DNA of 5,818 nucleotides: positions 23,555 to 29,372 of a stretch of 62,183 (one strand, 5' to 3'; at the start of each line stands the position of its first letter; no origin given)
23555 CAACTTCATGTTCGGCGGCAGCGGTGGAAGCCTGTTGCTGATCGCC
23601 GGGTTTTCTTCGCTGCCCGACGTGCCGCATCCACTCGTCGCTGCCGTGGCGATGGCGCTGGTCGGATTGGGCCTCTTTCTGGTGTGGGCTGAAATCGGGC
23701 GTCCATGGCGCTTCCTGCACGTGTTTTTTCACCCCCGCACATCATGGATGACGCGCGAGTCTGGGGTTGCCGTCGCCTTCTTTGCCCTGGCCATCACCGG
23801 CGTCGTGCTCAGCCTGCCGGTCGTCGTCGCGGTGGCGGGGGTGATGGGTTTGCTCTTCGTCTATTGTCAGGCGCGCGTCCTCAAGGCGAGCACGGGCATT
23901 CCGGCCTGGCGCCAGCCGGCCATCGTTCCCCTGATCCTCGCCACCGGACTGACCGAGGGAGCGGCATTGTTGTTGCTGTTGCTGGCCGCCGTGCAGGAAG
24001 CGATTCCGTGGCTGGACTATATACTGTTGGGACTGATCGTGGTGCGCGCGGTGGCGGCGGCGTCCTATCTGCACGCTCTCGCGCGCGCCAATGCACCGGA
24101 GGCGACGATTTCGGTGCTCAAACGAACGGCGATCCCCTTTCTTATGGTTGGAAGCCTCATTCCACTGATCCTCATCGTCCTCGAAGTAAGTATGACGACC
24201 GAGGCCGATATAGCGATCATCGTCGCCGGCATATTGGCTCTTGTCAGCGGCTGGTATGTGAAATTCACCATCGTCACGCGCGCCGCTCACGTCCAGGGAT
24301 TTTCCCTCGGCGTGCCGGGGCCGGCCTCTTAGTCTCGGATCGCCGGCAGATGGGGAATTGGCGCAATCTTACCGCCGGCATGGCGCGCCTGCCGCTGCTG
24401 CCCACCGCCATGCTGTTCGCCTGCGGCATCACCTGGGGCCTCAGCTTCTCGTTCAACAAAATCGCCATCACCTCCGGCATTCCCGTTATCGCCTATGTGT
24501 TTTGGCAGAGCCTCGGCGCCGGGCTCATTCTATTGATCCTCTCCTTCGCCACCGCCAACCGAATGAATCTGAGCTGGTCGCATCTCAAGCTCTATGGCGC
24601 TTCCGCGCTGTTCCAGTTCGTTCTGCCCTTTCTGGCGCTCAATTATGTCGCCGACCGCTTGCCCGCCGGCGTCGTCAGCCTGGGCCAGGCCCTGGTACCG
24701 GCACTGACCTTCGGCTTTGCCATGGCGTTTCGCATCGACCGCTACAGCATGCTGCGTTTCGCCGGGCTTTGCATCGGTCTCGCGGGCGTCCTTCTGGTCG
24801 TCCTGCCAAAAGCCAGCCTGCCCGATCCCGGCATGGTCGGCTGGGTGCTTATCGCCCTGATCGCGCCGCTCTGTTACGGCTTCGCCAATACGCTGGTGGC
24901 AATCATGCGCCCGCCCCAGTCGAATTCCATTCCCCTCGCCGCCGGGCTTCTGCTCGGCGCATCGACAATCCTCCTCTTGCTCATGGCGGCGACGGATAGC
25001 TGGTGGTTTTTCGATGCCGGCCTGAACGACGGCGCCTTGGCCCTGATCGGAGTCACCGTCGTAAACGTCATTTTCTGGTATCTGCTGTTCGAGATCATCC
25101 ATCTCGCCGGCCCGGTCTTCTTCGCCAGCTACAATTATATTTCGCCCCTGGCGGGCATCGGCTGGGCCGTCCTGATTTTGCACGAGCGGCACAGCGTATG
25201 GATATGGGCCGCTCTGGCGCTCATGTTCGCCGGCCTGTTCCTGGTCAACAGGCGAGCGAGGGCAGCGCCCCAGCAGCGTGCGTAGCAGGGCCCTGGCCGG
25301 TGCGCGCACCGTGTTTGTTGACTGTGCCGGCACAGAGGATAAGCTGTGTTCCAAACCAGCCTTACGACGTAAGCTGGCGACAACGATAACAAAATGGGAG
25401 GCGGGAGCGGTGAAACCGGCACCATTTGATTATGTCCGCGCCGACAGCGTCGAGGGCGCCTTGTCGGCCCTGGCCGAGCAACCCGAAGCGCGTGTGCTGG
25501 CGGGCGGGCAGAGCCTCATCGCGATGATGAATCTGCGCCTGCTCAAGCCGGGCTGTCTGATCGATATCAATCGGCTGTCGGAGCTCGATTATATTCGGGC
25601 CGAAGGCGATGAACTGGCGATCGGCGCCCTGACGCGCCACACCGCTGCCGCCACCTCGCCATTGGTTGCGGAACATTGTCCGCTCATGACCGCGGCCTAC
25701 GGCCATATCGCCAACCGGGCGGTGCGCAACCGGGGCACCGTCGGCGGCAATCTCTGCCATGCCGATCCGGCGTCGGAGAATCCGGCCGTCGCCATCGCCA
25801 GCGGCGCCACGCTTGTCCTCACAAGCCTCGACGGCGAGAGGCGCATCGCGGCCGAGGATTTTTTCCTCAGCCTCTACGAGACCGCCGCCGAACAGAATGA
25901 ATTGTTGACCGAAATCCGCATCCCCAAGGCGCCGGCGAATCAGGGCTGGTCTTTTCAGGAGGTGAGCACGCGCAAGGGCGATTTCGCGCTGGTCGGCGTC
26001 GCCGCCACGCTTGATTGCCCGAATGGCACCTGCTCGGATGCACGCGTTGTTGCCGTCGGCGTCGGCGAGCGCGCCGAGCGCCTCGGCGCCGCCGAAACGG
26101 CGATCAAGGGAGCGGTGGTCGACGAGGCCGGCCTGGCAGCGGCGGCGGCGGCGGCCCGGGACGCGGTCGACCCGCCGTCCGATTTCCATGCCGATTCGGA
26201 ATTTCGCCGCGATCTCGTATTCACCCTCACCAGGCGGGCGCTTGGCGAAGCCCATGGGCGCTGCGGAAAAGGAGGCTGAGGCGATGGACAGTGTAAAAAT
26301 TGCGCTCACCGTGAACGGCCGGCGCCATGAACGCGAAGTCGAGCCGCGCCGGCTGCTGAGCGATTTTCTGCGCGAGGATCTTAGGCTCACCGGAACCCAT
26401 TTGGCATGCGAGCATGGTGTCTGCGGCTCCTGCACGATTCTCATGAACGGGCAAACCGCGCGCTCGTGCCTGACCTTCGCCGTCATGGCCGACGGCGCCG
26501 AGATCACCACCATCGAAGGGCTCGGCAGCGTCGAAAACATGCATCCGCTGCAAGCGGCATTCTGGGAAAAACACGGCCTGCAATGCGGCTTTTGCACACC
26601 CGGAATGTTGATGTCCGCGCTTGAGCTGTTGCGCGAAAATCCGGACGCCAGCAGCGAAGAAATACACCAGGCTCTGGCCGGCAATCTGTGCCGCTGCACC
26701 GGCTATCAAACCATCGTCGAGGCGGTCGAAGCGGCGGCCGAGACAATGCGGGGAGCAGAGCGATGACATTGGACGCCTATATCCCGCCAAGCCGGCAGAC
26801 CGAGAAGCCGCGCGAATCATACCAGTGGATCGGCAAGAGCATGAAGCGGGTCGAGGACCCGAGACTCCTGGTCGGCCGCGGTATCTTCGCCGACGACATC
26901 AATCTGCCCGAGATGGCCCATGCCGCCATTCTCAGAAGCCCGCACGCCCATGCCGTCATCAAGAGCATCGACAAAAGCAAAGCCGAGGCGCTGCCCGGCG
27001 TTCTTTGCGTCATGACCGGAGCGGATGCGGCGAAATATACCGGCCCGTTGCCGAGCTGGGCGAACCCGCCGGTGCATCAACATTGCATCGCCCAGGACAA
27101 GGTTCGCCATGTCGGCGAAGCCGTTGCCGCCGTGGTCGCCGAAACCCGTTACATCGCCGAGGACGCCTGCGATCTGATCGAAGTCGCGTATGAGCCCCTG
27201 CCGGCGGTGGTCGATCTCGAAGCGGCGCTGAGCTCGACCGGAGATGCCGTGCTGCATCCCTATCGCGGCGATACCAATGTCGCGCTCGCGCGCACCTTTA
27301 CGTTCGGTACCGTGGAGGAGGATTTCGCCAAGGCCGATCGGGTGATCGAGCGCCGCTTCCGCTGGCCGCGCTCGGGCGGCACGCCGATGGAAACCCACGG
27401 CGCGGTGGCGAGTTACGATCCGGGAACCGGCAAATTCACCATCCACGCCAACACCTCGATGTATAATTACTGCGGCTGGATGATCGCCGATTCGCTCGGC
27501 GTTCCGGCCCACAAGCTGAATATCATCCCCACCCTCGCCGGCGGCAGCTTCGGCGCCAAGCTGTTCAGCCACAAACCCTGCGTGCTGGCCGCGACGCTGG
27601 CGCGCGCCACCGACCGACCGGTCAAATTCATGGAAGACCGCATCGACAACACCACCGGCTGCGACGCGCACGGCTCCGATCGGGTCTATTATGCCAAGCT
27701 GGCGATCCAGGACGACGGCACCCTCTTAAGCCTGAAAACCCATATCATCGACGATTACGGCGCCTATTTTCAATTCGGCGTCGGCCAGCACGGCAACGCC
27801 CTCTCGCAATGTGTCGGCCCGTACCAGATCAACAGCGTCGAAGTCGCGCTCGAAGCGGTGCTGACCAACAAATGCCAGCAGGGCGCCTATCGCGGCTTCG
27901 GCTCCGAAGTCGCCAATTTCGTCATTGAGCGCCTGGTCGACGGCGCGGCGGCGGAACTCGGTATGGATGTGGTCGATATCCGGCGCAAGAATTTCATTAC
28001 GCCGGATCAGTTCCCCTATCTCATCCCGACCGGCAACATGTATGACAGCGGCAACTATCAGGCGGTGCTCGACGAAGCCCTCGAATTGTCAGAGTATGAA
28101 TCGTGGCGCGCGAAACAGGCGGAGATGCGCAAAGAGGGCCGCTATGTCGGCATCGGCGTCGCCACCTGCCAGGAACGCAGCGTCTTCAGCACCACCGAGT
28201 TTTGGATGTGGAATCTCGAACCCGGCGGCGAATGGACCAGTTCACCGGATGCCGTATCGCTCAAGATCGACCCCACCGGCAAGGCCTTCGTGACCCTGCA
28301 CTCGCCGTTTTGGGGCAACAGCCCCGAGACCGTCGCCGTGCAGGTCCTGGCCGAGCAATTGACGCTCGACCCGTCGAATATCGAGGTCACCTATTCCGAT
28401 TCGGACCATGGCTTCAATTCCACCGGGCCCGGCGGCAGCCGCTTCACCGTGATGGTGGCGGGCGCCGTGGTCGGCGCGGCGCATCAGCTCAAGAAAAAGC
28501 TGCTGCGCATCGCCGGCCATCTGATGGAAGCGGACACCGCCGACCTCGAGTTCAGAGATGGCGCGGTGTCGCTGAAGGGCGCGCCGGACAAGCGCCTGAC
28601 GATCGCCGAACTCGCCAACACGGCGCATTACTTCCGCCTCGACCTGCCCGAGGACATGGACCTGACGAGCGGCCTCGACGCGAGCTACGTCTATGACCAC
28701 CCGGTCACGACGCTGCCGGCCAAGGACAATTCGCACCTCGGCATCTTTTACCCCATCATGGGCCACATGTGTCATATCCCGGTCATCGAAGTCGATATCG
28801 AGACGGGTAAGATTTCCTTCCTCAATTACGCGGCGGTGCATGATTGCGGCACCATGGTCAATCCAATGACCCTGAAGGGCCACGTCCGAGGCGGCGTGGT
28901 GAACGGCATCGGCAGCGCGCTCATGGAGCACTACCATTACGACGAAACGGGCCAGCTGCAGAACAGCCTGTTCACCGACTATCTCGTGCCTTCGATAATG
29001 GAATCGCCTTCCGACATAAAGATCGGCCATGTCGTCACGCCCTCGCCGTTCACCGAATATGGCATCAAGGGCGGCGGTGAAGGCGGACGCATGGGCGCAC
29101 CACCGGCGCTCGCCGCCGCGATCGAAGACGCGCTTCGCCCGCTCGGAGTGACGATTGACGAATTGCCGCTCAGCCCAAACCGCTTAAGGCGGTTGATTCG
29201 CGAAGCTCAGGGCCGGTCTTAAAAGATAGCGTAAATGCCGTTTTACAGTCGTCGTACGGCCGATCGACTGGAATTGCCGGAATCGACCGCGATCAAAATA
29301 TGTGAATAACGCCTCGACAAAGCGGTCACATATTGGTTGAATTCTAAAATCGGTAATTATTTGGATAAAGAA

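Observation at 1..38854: ~38.8-kb molybdoenzyme-dense island bounded by IS remnants and a tRNA 3' fragment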

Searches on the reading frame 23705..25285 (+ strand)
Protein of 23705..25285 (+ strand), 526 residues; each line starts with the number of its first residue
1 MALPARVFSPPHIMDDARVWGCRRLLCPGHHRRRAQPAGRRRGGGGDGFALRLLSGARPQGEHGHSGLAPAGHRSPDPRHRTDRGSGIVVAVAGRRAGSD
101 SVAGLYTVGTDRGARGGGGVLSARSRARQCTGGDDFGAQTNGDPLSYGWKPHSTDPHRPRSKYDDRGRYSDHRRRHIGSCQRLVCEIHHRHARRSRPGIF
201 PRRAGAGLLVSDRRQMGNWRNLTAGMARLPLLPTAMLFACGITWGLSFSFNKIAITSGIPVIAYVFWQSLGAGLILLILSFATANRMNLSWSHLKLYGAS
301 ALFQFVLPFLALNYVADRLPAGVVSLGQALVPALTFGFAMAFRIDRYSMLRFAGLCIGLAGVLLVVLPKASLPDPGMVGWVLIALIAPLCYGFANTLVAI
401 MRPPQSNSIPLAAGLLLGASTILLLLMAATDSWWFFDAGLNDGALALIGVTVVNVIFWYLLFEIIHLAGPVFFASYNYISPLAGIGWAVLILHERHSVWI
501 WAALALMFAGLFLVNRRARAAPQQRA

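Call 9: search_protein_families(library=pfam, proteins=[window:23705-25285:+], max_evalue=0.001)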
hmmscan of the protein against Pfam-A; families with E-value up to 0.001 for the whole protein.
window:23705-25285:+ (526 aa): 1 family
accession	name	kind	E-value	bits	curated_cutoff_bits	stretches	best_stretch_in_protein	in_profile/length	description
PF00892.27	EamA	-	2.9e-24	86.3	28.2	2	236-366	6-134/135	EamA-like transporter family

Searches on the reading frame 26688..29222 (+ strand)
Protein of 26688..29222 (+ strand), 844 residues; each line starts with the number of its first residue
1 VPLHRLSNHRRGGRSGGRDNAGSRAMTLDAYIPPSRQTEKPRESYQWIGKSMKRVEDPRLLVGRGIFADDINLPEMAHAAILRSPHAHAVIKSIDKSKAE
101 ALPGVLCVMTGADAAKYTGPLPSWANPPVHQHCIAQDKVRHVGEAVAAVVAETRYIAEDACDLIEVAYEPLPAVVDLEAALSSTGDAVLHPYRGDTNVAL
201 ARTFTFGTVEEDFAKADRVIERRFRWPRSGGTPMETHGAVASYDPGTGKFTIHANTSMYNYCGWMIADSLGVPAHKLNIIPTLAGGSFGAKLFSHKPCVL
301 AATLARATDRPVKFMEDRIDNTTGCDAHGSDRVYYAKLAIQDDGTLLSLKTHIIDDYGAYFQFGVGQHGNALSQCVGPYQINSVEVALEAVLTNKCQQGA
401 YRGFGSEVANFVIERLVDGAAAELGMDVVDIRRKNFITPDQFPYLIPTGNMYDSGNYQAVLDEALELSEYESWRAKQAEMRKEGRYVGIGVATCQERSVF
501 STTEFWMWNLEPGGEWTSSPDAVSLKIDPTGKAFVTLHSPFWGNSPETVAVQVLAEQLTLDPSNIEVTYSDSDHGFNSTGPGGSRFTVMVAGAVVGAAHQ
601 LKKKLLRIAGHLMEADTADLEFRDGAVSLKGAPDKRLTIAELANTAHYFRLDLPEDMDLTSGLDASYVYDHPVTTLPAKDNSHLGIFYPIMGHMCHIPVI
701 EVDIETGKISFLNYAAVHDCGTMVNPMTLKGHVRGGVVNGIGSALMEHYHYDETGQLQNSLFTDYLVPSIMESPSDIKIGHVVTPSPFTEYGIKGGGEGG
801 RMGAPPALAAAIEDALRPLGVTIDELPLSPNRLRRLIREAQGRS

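Call 9: search_protein_families(library=pfam, proteins=[window:26688-29222:+], max_evalue=0.001)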
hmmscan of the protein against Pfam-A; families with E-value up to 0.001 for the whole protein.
window:26688-29222:+ (844 aa): 3 families
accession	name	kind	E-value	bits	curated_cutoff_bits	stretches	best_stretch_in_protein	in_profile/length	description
PF20256.3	MoCoBD_2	-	1.3e-69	235.3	27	1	464-774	2-283/283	Molybdopterin cofactor-binding domain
PF02738.23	MoCoBD_1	-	1.6e-67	227.6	27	1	197-436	8-244/244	Molybdopterin cofactor-binding domain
PF01315.27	Ald_Xan_dh_C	-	5.9e-31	107.5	31.3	1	63-172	2-110/110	Aldehyde oxidase and xanthine dehydrogenase, a/b hammerhead domain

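Call 14: search_protein_families(library=ncbifam, proteins=[window:26688-29222:+], max_evalue=0.00001)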
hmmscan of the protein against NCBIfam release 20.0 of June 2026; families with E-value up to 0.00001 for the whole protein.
window:26688-29222:+ (844 aa): 13 families
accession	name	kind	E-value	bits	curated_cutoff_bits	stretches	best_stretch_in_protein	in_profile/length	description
NF040766.1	CODH_aero_grp5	exception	1.4e-154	516.2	950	1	46-836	3-784/785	aerobic carbon-monoxide dehydrogenase large subunit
TIGR02416.1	CO_dehy_Mo_lg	equivalog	2.3e-146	489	991.15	1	56-833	1-767/770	aerobic carbon-monoxide dehydrogenase large subunit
NF041018.1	glyceraldDH_alpha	equivalog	1.2e-145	486.9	790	1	47-832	2-739/741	glyceraldehyde dehydrogenase subunit alpha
TIGR03194.1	4hydrxCoA_A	equivalog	7.4e-112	375.1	994.55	1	58-835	7-744/746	4-hydroxybenzoyl-CoA reductase subunit alpha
NF043082.1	XdhA_XDHase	equivalog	2.4e-103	346.7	780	1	48-840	1-755/758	xanthine dehydrogenase subunit XdhA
NF007426.0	PRK09970.1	equivalog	7.2e-96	321.9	916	1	44-838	2-756/761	xanthine dehydrogenase molybdenum-binding subunit XdhA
TIGR03196.1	pucD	equivalog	4.1e-90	303.2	783.65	1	48-833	3-754/763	xanthine dehydrogenase subunit D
NF045668.1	pterin_aldehy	equivalog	5.4e-77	259.7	1100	2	67-611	194-724/905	molybdopterin-dependent aldehyde oxidoreductase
TIGR03311.1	Se_dep_XDH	equivalog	7.4e-67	226.1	830.45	2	39-493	152-591/848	selenium-dependent xanthine dehydrogenase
TIGR03313.1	Se_sel_red_Mo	hypoth_equivalog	4.4e-65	219.9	1101.9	3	196-624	351-764/951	molybdopterin-dependent oxidoreductase Mo/Fe-S-binding subunit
TIGR02965.1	xanthine_xdhB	equivalog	2.8e-61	207.7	849.5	1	58-779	11-691/758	xanthine dehydrogenase molybdopterin binding subunit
NF041671.1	peri_hyde_PaoC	equivalog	3.9e-57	194.1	1180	2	39-646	9-567/735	aldehyde oxidoreductase molybdenum-binding subunit PaoC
TIGR02969.1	mam_aldehyde_ox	subfamily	2e-30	105.1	1912.3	2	46-605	574-1102/1330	aldehyde oxidase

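Call 83: search_dna_similar(query=window:26763-29222:+, collection=plasmids, mode=protein, max_rows=10, max_evalue=1e-100)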
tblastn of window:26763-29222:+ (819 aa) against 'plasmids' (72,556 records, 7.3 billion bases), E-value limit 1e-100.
Records with a match: 99; places in all: 104; records where one place covers at least 80% of the query: 99.
Best place of each record, by identity: 60-80% 3; <60% 96.
By first word of the organism name: Paraburkholderia 10; Cupriavidus 8; Phaeobacter 7; Rhizobium 6; Caballeronia 6; Dinoroseobacter 6; Halorussus 5; Agrobacterium 5; Bradyrhizobium 4; Natrinema 3; and 28 more.
By predicted mobility (MOB-suite, as given by PLSDB): non-mobilizable 65; conjugative 25; mobilizable 9.
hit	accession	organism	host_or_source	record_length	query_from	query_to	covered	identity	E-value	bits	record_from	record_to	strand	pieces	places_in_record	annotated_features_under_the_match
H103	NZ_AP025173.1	Cupriavidus sp. P-10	-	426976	4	819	100%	63.6%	0e+0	1039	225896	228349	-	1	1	xanthine dehydrogenase family protein molybdopterin-binding subunit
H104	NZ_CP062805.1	Cupriavidus basilensis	Cell culture,Sediment of a freshwater ...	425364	4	819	100%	63.6%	0e+0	1039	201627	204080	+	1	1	xanthine dehydrogenase family protein molybdopterin-binding subunit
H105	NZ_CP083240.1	Ancylobacter polymorphus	activated sludge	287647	7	818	99%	62.9%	0e+0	1029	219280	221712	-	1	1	xanthine dehydrogenase family protein molybdopterin-binding subunit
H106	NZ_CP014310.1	Burkholderia sp. PAMC 26561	single cell,lichen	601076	12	815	98%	39.1%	4e-142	471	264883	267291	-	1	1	xanthine dehydrogenase family protein molybdopterin-binding subunit | (2Fe-2S)-binding protein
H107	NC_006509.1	Geobacillus kaustophilus HTA426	isolated from the deepest Ocean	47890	23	816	97%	39.0%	4e-138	460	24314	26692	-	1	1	xanthine dehydrogenase family protein molybdopterin-binding subunit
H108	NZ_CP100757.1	Natrinema gelatinilyticum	marine sediment,sediment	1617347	1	814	99%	38.0%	5e-132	442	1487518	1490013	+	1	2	record has no annotation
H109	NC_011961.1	Thermomicrobium roseum DSM 5159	-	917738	21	808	96%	39.2%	1e-134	450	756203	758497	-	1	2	xanthine dehydrogenase family protein molybdopterin-binding subunit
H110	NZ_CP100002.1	Halorussus vallis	cell culture,saline soil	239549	8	815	99%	38.2%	3e-130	437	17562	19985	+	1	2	xanthine dehydrogenase family protein molybdopterin-binding subunit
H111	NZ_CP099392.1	Natronococcus sp. CG52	cell culture,salt lake sediment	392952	1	816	100%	37.2%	1e-132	444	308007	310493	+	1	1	xanthine dehydrogenase family protein molybdopterin-binding subunit | (2Fe-2S)-binding protein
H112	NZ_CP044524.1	Halorussus halophilus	pure culture,marine solar saltern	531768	21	819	98%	37.1%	7e-126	424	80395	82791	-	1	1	xanthine dehydrogenase family protein molybdopterin-binding subunit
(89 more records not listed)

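Call 84: get_annotated_region(hit=H104, flank=9000)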
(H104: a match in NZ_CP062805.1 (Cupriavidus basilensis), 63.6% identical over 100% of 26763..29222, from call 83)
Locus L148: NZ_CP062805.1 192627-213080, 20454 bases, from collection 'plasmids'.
description: Cupriavidus basilensis strain DSM 11853 plasmid pRK1-1, complete sequence
organism: Cupriavidus basilensis (NCBI taxid 68895)
taxonomy: Bacteria; Pseudomonadota; Betaproteobacteria; Burkholderiales; Burkholderiaceae; Cupriavidus; Cupriavidus basilensis
host: -; source: Cell culture,Sediment of a freshwater pond enriched in a fixed-bed reactor with 2,6-dichlorophenol as sole ...; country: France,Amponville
typing (MOB-suite, as given by PLSDB): conjugative; relaxase MOBP; mating-pair formation MPF_F
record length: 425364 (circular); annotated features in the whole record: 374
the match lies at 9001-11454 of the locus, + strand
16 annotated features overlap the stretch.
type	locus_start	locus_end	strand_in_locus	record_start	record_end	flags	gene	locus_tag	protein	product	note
CDS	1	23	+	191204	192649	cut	-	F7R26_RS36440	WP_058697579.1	aldehyde dehydrogenase family protein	-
CDS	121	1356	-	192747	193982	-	-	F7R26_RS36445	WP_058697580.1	alpha-hydroxy acid oxidase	-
CDS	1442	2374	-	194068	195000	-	glaH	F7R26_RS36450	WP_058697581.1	glutarate dioxygenase GlaH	-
CDS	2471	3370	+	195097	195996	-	-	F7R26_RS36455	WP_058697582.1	LysR family transcriptional regulator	-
CDS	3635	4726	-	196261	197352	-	-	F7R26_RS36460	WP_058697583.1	IS630 family transposase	-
CDS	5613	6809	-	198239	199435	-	-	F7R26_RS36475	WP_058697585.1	porin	-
CDS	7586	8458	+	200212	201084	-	-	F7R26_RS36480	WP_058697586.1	xanthine dehydrogenase family protein subunit M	-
CDS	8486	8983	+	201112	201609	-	-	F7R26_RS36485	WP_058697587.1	(2Fe-2S)-binding protein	-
CDS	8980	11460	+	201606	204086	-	-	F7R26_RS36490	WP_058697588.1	xanthine dehydrogenase family protein molybdopterin-binding subunit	-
CDS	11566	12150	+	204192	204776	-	-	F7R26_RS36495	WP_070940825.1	carbon monoxide dehydrogenase subunit G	-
CDS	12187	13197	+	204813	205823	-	-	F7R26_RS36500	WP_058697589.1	XdhC family protein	-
CDS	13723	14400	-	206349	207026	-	-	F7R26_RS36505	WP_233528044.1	GntR family transcriptional regulator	-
CDS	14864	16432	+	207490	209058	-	-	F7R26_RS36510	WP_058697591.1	AMP-binding protein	-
CDS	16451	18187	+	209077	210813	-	-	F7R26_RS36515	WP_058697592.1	thiamine pyrophosphate-binding protein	-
CDS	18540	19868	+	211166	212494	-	-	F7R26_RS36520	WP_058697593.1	MFS transporter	GO:0055085 - transmembrane transport [Evidence IEA]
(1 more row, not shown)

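Call 85: get_annotated_region(hit=H105, flank=9000)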
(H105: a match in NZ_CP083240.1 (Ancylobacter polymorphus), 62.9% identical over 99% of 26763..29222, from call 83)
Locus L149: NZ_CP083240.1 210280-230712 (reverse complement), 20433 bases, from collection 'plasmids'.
description: Ancylobacter polymorphus strain ZM13 plasmid pA, complete sequence
organism: Ancylobacter polymorphus (NCBI taxid 223390)
taxonomy: Bacteria; Pseudomonadota; Alphaproteobacteria; Hyphomicrobiales; Xanthobacteraceae; Ancylobacter; Ancylobacter polymorphus
host: -; source: activated sludge; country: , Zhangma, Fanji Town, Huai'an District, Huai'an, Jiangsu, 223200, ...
typing (MOB-suite, as given by PLSDB): conjugative; replicon rep_cluster_1420; relaxase MOBQ; mating-pair formation MPF_T
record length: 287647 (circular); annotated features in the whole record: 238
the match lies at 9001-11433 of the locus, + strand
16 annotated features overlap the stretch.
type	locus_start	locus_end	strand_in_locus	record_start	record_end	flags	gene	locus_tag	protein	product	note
CDS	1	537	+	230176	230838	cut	-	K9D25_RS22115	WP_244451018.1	CoA transferase subunit B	-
CDS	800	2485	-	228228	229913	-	-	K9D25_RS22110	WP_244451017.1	ankyrin repeat domain-containing protein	-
CDS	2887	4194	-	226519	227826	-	hisD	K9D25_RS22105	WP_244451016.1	histidinol dehydrogenase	GO:0000105 - histidine biosynthetic process [Evidence IEA]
CDS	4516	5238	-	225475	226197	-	-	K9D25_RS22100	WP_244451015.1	TetR/AcrR family transcriptional regulator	GO:0006355 - regulation of DNA-templated transcription [Evidence IEA]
CDS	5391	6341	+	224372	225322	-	-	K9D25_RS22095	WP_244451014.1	cyclase family protein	-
CDS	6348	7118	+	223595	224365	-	-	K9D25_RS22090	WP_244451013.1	SDR family NAD(P)-dependent oxidoreductase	-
CDS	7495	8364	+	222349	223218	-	-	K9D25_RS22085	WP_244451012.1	xanthine dehydrogenase family protein subunit M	-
CDS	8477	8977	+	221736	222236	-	-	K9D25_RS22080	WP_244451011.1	(2Fe-2S)-binding protein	-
CDS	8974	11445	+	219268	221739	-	-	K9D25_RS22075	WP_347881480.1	xanthine dehydrogenase family protein molybdopterin-binding subunit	-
CDS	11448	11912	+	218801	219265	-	-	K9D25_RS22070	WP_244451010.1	carbon monoxide dehydrogenase subunit G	-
CDS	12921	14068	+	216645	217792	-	-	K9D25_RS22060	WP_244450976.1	IS3 family transposase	-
CDS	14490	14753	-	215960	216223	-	-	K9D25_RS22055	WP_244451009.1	DUF2274 domain-containing protein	-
CDS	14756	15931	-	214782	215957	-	-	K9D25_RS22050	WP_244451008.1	TrbI/VirB10 family protein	-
CDS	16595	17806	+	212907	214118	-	-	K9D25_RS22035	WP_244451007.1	CoA transferase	-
CDS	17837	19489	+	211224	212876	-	-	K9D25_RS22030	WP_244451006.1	acyl-CoA dehydrogenase family protein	-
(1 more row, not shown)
